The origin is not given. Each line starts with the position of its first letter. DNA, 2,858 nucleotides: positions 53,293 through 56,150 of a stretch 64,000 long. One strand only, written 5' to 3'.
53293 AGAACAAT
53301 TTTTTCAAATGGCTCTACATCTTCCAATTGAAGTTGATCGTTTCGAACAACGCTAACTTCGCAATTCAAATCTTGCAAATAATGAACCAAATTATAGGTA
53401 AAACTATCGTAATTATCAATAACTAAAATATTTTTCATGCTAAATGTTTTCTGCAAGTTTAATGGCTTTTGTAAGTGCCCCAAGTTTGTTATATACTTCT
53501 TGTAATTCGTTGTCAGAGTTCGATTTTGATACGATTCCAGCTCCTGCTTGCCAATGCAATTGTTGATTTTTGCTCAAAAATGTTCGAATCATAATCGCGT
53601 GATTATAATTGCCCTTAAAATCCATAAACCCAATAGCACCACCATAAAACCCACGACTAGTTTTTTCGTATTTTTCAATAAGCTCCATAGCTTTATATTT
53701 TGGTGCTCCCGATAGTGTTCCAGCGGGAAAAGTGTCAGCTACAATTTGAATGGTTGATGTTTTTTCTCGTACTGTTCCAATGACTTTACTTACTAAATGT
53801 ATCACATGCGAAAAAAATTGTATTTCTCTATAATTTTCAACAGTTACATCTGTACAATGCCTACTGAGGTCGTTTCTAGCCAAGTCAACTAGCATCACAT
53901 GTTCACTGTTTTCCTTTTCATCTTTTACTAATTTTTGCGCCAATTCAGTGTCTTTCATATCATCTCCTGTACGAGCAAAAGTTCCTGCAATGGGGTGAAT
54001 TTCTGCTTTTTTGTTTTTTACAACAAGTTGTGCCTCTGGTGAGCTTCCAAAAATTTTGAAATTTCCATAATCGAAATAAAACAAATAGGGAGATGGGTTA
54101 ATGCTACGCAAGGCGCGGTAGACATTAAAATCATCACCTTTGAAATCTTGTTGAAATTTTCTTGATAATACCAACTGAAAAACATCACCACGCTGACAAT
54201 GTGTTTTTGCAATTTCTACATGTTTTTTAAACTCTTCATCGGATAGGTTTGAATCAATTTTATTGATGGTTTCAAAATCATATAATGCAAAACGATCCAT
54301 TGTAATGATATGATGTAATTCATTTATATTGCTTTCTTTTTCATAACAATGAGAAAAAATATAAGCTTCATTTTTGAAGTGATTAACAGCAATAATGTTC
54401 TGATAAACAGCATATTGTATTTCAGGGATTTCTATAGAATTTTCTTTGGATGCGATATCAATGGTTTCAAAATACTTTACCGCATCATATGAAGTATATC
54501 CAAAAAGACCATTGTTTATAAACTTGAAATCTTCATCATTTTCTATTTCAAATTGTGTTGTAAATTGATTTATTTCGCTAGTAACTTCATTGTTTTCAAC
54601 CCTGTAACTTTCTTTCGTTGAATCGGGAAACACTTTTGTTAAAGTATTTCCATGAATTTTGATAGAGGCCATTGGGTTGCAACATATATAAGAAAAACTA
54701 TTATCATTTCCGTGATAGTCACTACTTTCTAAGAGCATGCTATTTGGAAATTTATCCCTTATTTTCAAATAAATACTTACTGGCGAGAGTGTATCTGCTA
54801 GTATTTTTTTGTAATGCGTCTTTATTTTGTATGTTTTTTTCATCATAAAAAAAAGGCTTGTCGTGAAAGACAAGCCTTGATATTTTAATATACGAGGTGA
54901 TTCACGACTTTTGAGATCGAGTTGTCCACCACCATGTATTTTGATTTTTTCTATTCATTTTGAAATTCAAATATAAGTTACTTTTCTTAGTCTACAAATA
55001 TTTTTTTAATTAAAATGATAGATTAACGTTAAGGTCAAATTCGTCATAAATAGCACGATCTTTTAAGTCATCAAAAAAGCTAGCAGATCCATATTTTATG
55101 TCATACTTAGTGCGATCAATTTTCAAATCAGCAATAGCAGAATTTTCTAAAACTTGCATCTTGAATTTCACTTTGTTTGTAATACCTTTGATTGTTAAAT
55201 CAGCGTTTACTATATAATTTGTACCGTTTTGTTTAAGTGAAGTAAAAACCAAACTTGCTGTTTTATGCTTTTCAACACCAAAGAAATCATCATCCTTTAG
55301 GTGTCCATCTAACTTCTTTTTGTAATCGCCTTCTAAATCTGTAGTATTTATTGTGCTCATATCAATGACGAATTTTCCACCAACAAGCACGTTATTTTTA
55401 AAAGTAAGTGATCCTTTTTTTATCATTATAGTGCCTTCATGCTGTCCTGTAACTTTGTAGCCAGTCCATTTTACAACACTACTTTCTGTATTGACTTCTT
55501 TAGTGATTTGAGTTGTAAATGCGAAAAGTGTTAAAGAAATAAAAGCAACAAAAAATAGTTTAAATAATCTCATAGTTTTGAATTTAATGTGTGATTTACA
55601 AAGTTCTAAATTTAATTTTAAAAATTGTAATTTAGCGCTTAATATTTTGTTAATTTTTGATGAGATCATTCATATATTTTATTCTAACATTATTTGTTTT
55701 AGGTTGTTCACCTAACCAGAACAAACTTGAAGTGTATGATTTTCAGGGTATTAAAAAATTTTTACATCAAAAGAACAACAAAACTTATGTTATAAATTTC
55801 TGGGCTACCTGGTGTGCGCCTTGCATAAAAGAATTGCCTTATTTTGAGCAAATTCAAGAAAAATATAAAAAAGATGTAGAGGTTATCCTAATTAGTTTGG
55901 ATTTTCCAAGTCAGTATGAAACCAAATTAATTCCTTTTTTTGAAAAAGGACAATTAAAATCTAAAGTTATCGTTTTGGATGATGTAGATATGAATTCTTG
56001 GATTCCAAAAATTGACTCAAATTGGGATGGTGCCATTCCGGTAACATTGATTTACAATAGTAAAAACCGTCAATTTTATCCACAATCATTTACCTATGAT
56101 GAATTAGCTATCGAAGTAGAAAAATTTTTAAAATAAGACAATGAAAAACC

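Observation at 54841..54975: Unannotated Trp-codon leader peptide and terminator/antiterminator upstream of trpE (classical-type attenuator)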

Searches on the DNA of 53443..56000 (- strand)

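Call 3: search_rna_families(source=window, start=54000, end=56000, threshold=evalue, max_evalue=10, show_alignments=3)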
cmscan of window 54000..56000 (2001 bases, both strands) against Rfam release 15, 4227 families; matches with E-value up to 10: 19.
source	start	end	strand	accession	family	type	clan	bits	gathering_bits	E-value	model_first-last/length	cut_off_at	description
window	54869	54975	-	RF01692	Bacteroid-trp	Cis-reg; leader;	-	44.7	49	0.0016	1-131/131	no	Bacteroidete tryptophan peptide leader RNA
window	54807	54852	-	RF01592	plasmodium_snoR17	Gene; snRNA; snoRNA; CD-box;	-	27.9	51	1.5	1-80/80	no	small nucleolar RNA snoR17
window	54845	54970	-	RF04182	GibS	Gene; sRNA;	-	25.7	115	0.74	1-142/142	no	GibS sRNA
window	54734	54862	+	RF01692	Bacteroid-trp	Cis-reg; leader;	-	24.9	49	7.2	1-131/131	no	Bacteroidete tryptophan peptide leader RNA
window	54776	54853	-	RF04327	snoMe28S-A3420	Gene; snRNA; snoRNA; CD-box;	-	23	60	9.5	1-98/98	no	Drosophila C/D box small nucleolar RNA snoMe28S-A3420 family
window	54806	54851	-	RF01600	snoR25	Gene; snRNA; snoRNA; CD-box;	-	22.8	50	1.9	1-70/70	no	small nucleolar RNA snoR25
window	54807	54885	+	RF02059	STnc50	Gene; sRNA;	-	21.2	55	1.7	1-84/84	no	Salmonella enterica sRNA STnc40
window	54775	54855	-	RF00532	snoMe18S-Um1356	Gene; snRNA; snoRNA; CD-box;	CL00054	20.5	50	8.5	1-86/86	no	Small nucleolar RNA Me18S-Um1356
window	54519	54554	-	RF04103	mir-8356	Gene; miRNA;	-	19.1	70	2.1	1-65/65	no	mir-8356 microRNA precursor family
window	54843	54945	-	RF01771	rnk_leader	Cis-reg; leader;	-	18.8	50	5.3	1-109/109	no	Enterobacteria rnk leader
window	55591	55651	+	RF04319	BTncRNA_FopS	Gene; sRNA;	-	18.7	56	8.6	1-71/71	no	Bacteroidetes FopS (family of paralogous sRNAs)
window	54320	54366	-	RF03731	mir-7371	Gene; miRNA;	-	18.4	62.6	6.7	1-59/59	no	mir-7371 microRNA precursor family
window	54789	54882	+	RF03155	TD-1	Cis-reg;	CL00124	17.6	64.5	8.5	1-120/120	no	TD-1 RNA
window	55353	55436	-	RF01422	snoR116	Gene; snRNA; snoRNA; CD-box;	-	17.4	47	5.6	1-86/86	no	small nucleolar RNA snoR116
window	54806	54883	+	RF01443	S_pombe_snR91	Gene; snRNA; snoRNA; HACA-box;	-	17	50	8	1-144/144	no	small nucleolar RNA snR91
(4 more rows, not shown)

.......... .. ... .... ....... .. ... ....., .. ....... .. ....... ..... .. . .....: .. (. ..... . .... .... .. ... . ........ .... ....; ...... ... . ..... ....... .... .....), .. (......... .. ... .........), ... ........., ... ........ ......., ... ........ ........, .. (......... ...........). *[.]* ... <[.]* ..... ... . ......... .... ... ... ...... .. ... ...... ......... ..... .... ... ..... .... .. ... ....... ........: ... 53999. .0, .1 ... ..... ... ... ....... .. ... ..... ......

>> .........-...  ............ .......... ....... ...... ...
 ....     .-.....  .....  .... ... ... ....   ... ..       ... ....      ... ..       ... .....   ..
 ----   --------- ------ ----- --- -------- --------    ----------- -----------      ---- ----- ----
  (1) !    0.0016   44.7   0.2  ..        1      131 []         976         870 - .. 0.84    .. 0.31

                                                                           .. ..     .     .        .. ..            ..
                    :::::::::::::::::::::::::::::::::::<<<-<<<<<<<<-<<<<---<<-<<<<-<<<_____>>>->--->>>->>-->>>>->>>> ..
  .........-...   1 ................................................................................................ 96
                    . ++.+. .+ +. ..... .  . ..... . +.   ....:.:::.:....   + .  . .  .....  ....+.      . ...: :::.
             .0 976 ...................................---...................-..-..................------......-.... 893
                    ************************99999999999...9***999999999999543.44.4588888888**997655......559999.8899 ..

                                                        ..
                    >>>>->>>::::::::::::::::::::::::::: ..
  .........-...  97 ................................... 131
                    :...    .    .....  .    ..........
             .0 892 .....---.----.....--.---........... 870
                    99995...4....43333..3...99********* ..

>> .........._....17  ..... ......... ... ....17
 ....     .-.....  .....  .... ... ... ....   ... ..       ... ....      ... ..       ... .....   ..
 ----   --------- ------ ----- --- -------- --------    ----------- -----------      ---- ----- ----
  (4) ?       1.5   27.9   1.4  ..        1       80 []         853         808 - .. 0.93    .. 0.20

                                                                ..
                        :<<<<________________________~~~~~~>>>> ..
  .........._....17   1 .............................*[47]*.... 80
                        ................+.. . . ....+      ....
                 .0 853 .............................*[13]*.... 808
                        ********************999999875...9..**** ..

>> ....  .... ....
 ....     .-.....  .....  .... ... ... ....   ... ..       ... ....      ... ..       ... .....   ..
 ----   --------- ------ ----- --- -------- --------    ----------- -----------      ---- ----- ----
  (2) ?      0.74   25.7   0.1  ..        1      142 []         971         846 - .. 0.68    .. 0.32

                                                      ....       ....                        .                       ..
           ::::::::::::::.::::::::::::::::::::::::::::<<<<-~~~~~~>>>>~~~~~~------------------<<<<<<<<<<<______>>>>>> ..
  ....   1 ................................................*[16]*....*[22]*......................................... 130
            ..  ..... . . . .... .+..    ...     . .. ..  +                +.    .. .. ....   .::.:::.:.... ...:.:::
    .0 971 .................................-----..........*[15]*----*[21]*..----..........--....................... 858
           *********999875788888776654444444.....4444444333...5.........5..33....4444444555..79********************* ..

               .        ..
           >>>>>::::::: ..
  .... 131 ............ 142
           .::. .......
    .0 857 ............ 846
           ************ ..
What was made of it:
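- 54890..54939 (-): P1, the Trp-codon hairpin (equivalent to the 1:2 hairpin). AUAC..GGUGGU pairs with AUCACC..GUAU, and short inner pairs involve the box. It is the helix modelled by RF01692 (call 3).
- On Rfam RF01692 Bacteroid-trp leader: 44.7 bits, E = 0.0016, covering the full model 1-131 (call 3).
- Closest known: Bacteroid-trp leader, Rfam RF01692. Different: It aligns to the 3' half of the model with several deletions, which may account for the shortfall (call 3).
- Full-length match to RF01692 (model positions 1-131, 44.7 bits, E = 0.0016; call 3).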

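Call 45: search_rna_families(sources=[L001, L002, L003, L005, L006, L007, L009, L010, L014, L016, L017, L021, L026, L039, L050, L061, L070, L074, L076, L080], threshold=gathering)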
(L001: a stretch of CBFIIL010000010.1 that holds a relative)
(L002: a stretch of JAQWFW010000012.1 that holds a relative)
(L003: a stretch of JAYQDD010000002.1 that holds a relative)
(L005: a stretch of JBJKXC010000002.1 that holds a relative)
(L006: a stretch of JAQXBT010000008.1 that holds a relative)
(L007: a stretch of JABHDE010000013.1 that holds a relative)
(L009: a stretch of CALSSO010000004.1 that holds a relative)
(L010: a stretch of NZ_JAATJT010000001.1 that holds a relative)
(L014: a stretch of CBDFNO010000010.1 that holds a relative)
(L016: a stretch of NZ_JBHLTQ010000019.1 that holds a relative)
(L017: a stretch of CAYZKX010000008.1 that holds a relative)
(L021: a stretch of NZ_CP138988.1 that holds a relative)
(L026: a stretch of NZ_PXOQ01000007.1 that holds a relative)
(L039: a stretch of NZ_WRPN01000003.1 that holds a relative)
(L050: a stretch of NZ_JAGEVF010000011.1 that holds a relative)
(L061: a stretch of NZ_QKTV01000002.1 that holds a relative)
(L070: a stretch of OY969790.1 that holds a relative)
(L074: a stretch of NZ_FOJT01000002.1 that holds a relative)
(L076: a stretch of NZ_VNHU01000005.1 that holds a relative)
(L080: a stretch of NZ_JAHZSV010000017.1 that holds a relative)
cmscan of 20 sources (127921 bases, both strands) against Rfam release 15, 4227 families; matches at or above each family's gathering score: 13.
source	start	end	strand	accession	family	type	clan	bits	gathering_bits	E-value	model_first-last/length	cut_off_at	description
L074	2322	2451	+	RF01692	Bacteroid-trp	Cis-reg; leader;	-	79.5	49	4.1e-08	1-131/131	no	Bacteroidete tryptophan peptide leader RNA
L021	1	233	+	RF00023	tmRNA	Gene;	CL00001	74.5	47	8.7e-27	139-374/374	5'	transfer-messenger RNA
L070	2346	2462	+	RF01692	Bacteroid-trp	Cis-reg; leader;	-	73.9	49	4.5e-07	1-131/131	no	Bacteroidete tryptophan peptide leader RNA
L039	769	841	+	RF00005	tRNA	Gene; tRNA;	CL00001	69.8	29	6.9e-13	1-71/71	no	tRNA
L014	2341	2466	+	RF01692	Bacteroid-trp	Cis-reg; leader;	-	65.8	49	1.4e-05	1-131/131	no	Bacteroidete tryptophan peptide leader RNA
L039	2316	2441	+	RF01692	Bacteroid-trp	Cis-reg; leader;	-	64.4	49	2.5e-05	1-131/131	no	Bacteroidete tryptophan peptide leader RNA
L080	2353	2465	+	RF01692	Bacteroid-trp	Cis-reg; leader;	-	63.7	49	3.3e-05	1-131/131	no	Bacteroidete tryptophan peptide leader RNA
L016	2269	2384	+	RF01692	Bacteroid-trp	Cis-reg; leader;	-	62.6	49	5.2e-05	1-131/131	no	Bacteroidete tryptophan peptide leader RNA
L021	2334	2461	+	RF01692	Bacteroid-trp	Cis-reg; leader;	-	58.4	49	0.00031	1-131/131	no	Bacteroidete tryptophan peptide leader RNA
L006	2358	2475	+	RF01692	Bacteroid-trp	Cis-reg; leader;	-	55.2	49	0.0012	1-131/131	no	Bacteroidete tryptophan peptide leader RNA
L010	2345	2467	+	RF01692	Bacteroid-trp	Cis-reg; leader;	-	51.4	49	0.0061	1-131/131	no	Bacteroidete tryptophan peptide leader RNA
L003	2370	2480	+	RF01692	Bacteroid-trp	Cis-reg; leader;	-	50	49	0.011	1-131/131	no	Bacteroidete tryptophan peptide leader RNA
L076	2297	2418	+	RF01692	Bacteroid-trp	Cis-reg; leader;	-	49.9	49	0.011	1-131/131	no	Bacteroidete tryptophan peptide leader RNA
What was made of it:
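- Closest known: Bacteroid-trp leader, Rfam RF01692. Same: The match covers the whole model (call 3), and relatives score 50-80 bits (call 45).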

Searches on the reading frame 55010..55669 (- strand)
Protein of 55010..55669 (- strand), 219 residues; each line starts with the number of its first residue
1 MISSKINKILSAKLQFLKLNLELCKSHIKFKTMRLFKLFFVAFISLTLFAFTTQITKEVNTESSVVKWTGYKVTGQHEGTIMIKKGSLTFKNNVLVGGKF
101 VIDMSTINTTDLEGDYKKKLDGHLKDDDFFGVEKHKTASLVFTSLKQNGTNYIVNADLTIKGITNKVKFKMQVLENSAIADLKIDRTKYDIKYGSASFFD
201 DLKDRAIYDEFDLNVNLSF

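Call 25: search_protein_families(library=pfam, proteins=[window:55010-55669:-])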
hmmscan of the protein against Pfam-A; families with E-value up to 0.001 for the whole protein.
window:55010-55669:- (219 aa): 1 family
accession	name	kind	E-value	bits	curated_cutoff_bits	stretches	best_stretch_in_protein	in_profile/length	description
PF04264.18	YceI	-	7.7e-24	85.2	23.7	1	59-219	3-150/150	YceI-like domain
